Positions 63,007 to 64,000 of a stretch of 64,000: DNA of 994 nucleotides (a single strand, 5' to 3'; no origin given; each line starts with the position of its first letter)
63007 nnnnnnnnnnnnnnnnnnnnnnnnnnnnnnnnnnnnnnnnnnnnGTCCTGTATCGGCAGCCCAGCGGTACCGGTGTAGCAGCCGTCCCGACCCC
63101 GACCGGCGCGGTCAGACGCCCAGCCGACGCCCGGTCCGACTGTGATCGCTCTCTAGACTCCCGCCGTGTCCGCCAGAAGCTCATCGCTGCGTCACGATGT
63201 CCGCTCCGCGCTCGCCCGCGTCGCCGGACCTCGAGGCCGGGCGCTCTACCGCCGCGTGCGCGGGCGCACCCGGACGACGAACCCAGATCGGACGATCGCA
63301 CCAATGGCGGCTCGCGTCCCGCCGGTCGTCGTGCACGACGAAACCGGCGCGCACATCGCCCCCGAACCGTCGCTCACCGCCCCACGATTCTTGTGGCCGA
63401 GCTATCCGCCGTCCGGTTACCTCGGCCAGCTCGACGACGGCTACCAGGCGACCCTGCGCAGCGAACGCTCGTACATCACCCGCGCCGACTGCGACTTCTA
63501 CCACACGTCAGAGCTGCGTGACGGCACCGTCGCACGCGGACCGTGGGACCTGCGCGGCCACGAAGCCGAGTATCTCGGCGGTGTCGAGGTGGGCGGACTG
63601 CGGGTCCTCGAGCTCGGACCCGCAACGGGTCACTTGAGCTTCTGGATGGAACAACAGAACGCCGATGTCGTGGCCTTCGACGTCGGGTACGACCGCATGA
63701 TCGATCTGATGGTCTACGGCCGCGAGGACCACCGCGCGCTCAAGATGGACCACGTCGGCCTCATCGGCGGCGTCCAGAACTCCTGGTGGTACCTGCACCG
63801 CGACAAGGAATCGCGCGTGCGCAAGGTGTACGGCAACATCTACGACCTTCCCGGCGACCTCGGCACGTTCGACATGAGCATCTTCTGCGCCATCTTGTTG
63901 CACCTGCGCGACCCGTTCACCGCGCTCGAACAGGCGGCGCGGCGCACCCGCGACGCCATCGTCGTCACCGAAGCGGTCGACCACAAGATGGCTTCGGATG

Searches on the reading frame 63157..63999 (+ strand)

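Call 75: search_protein_families(library=pfam, proteins=[window:63157-63999:+], max_evalue=0.01)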
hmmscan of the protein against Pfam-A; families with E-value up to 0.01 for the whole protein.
window:63157-63999:+ (281 aa): 4 families
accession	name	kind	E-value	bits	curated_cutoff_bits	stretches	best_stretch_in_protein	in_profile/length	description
PF08241.18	Methyltransf_11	-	0.00064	20.8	21.2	0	221-265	44-88/95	Methyltransferase domain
PF13649.12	Methyltransf_25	-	0.0007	20.7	27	0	150-176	1-29/97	Methyltransferase domain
PF13489.12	Methyltransf_23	-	0.0019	18.4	27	1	147-265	23-109/164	Methyltransferase domain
PF08242.18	Methyltransf_12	-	0.0023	19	30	0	217-265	44-93/98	Methyltransferase domain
